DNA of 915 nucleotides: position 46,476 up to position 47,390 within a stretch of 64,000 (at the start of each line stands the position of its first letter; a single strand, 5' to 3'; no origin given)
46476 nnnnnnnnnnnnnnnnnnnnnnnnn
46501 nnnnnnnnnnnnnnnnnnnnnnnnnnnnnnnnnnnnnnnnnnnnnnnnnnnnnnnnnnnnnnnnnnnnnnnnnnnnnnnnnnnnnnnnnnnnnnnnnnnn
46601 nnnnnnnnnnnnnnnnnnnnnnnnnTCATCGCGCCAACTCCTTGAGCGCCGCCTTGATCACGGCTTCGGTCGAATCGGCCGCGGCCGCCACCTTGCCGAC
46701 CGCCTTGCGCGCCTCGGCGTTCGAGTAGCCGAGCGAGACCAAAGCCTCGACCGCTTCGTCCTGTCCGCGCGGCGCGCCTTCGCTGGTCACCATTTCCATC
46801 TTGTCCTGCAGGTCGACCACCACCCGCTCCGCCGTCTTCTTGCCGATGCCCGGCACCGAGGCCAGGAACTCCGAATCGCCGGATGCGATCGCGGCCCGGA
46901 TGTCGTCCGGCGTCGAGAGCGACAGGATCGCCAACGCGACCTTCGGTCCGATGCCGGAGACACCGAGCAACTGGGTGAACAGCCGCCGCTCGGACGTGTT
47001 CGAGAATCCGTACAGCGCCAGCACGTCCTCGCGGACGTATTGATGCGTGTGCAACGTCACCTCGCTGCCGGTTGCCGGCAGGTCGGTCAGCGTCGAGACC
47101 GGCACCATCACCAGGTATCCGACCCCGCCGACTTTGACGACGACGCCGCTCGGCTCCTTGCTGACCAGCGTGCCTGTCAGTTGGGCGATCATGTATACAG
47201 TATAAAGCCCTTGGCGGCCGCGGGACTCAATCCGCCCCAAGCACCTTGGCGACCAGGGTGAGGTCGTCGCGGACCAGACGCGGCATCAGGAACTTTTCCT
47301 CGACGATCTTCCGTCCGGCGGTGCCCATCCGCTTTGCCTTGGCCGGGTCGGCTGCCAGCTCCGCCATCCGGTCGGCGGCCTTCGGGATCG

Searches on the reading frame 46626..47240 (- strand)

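Call 16: search_protein_families(library=pfam, proteins=[window:46626-47240:-], max_evalue=0.001)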
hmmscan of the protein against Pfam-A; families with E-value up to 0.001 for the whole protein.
window:46626-47240:- (204 aa): 6 families
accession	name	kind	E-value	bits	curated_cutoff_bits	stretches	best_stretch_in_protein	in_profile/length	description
PF01330.27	RuvA_N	-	9.6e-23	80.5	23.6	1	17-78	1-61/61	RuvA N terminal domain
PF14520.12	HHH_5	-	8.8e-17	61.8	27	1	88-146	1-57/57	Helix-hairpin-helix domain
PF07499.19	RuvA_C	-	2.1e-14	54.1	24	1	161-202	4-46/47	RuvA, C-terminal domain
PF00633.29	HHH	-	6.8e-10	38.7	24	0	126-140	13-27/30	Helix-hairpin-helix motif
PF12826.13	HHH_2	-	0.00016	22.2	27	0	89-116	35-62/64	Helix-hairpin-helix motif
PF21176.3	RecR_HhH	-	0.00087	19.5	27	0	126-143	8-25/45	RecR, helix-hairpin-helix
